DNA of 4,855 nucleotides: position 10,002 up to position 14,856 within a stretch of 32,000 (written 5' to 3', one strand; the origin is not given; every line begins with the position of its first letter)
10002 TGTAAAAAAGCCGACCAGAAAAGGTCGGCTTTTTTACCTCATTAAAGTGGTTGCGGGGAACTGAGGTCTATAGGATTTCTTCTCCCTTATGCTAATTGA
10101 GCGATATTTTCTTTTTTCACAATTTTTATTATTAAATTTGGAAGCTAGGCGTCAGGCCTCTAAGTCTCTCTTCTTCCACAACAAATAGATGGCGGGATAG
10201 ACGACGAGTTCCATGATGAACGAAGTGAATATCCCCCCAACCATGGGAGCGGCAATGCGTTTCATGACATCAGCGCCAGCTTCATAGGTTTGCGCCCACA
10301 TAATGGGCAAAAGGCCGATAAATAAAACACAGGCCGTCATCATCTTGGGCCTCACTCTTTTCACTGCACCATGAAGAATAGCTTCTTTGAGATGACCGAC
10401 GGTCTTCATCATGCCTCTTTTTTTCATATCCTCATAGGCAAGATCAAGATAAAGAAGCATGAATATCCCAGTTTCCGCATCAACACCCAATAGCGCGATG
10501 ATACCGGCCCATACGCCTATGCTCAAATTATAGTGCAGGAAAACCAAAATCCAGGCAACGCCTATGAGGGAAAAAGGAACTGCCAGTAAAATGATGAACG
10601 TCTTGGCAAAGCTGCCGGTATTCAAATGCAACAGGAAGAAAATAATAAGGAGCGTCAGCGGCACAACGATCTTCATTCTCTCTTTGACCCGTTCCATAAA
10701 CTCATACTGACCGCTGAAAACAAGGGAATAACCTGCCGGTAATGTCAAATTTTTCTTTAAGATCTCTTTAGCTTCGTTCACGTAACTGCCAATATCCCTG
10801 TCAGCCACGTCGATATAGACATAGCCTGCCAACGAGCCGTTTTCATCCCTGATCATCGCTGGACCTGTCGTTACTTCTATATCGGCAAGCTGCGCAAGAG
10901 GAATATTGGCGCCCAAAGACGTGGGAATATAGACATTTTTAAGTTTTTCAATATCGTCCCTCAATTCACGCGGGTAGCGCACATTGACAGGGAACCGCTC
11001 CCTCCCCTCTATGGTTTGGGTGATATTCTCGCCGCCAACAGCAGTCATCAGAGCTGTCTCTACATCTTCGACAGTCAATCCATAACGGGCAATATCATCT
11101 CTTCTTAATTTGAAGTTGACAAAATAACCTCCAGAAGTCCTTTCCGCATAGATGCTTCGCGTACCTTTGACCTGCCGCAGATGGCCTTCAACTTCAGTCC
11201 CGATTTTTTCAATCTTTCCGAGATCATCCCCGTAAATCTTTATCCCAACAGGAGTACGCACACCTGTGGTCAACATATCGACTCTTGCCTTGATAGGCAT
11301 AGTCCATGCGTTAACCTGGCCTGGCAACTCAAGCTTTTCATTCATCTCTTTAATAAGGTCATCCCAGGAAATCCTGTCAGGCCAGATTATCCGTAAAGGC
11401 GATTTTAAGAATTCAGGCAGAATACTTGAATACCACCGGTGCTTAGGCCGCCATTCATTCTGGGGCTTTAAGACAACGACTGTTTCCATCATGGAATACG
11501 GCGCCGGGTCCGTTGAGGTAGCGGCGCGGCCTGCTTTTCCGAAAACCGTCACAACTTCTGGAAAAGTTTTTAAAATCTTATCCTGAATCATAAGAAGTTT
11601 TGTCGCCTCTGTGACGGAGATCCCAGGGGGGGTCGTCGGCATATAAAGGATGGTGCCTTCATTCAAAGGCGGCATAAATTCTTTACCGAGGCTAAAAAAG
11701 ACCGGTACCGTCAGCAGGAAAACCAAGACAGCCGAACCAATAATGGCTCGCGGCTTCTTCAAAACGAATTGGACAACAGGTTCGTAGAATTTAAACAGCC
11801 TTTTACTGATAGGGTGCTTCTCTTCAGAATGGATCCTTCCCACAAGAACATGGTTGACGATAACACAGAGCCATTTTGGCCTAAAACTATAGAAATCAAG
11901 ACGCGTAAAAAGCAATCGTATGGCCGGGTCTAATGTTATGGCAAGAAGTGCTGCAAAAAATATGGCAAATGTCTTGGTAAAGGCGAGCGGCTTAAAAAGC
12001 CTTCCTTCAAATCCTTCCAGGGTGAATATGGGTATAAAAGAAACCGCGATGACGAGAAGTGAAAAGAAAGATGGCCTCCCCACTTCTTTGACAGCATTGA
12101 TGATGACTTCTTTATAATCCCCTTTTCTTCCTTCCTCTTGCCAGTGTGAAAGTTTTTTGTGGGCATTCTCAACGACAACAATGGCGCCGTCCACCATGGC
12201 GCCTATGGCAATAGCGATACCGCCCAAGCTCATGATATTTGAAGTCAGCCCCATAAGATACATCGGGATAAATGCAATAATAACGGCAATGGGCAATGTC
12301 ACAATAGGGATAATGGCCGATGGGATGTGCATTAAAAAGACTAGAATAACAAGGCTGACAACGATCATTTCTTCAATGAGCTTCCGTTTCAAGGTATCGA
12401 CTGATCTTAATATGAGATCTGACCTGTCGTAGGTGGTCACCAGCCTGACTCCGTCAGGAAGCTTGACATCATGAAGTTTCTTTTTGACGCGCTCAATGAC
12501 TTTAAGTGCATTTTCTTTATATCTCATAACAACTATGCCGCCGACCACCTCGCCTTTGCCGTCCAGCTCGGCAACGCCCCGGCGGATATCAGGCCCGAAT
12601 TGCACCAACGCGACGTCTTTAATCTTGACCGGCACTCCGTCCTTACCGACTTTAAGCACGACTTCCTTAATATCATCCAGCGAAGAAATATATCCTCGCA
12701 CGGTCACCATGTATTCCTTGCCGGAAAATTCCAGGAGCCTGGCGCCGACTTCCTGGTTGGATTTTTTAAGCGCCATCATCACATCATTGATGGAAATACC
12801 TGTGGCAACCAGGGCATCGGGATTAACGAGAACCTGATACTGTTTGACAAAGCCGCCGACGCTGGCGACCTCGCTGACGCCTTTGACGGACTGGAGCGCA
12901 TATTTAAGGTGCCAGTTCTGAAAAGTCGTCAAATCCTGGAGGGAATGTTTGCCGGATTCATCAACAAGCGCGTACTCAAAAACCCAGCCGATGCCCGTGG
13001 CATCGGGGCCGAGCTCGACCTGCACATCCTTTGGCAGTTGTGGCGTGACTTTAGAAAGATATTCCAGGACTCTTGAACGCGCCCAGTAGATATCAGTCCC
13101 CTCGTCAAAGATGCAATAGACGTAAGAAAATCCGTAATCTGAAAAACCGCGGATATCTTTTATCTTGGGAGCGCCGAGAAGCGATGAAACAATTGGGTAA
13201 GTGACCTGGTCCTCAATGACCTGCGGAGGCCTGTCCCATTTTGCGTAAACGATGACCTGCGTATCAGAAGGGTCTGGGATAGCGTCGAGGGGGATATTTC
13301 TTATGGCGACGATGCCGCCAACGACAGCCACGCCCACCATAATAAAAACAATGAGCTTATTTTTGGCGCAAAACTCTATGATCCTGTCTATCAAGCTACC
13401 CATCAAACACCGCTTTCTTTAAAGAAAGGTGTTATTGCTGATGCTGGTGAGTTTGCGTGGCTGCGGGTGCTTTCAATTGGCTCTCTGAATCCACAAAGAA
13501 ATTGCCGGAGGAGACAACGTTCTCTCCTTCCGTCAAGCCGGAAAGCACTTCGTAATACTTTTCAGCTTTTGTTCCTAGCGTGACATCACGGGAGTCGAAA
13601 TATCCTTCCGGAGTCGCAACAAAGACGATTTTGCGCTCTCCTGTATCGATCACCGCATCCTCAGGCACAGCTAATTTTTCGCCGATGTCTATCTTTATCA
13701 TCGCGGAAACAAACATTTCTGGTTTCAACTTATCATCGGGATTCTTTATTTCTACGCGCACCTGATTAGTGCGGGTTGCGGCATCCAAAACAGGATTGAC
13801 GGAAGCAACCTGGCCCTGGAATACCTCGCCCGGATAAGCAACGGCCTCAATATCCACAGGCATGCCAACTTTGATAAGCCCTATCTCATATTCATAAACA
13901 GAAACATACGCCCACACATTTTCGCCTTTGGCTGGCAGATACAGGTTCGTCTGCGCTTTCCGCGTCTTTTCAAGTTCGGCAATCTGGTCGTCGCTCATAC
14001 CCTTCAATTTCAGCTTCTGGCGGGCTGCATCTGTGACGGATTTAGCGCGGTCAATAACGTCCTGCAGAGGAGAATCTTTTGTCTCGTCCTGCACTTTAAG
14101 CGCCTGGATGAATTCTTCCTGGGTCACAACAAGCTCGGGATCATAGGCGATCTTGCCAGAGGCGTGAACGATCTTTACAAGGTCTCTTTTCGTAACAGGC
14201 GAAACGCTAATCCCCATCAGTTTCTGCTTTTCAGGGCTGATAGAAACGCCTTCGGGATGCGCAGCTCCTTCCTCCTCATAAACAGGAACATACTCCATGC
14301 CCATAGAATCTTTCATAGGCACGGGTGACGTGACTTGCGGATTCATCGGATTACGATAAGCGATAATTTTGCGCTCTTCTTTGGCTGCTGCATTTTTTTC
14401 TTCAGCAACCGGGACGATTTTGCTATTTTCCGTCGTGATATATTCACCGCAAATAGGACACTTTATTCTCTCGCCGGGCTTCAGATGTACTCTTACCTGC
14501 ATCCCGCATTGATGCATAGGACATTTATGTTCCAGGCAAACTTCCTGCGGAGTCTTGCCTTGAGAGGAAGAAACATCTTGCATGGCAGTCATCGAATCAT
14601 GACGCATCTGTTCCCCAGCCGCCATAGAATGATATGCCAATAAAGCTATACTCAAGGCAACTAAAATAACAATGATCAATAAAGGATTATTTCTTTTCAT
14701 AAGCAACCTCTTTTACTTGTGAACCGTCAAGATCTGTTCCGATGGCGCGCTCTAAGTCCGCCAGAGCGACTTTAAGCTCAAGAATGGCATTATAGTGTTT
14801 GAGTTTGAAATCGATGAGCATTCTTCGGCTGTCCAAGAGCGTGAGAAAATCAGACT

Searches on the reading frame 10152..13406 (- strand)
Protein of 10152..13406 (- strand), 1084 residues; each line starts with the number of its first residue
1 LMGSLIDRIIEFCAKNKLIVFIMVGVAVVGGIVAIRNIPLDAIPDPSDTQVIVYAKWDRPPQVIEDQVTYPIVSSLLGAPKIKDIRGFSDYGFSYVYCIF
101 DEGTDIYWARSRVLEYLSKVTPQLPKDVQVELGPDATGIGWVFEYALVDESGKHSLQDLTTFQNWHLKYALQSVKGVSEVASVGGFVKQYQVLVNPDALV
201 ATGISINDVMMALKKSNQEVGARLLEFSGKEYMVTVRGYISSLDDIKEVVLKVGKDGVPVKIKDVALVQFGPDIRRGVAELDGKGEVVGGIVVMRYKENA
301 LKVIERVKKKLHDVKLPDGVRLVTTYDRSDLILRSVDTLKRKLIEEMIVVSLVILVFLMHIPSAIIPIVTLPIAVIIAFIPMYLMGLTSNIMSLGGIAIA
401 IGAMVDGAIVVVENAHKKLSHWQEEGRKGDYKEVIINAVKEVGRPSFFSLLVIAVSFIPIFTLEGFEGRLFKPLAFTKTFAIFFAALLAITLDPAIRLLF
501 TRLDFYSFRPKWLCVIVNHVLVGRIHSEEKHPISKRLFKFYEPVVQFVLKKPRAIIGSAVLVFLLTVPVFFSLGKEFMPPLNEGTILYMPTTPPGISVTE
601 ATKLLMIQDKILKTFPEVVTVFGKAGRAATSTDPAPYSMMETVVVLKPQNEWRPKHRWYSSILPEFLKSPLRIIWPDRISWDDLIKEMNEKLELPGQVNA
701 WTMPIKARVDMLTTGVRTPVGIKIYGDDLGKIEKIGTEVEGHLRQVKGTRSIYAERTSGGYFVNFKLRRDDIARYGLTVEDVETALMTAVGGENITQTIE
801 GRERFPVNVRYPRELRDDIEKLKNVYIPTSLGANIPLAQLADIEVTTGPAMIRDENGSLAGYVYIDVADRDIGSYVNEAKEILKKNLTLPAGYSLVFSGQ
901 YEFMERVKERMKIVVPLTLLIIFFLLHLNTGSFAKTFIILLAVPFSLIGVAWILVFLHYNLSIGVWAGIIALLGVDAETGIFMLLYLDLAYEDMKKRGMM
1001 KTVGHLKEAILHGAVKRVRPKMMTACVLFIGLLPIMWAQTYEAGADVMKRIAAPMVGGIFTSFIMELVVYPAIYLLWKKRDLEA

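Call 27: search_protein_families(library=pfam, proteins=[window:10152-13406:-], max_evalue=0.0001)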
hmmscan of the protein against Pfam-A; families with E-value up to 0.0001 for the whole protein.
window:10152-13406:- (1084 aa): 2 families
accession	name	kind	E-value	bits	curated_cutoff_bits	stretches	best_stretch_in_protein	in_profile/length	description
PF00873.25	ACR_tran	-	8.4e-213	709.5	28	2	10-656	2-630/1021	AcrB/AcrD/AcrF family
PF03176.21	MMPL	-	1.2e-06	28.2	20.5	0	348-503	154-305/333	MMPL family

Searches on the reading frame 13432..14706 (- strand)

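Call 27: search_protein_families(library=pfam, proteins=[window:13432-14706:-], max_evalue=0.0001)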
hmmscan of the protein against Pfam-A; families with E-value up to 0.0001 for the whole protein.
window:13432-14706:- (424 aa): 3 families
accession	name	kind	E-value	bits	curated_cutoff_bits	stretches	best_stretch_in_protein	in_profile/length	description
PF16576.10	HlyD_D23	-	4.2e-36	124.7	30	2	256-333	137-214/214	Barrel-sandwich domain of CusB or HlyD membrane-fusion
PF13437.12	HlyD_3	-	2.9e-07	31.6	22.2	1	262-329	34-105/106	HlyD family secretion protein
PF16572.11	HlyD_D4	-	5.8e-06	26.5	26.4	1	222-250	26-54/55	Long alpha hairpin domain of cation efflux system protein, CusB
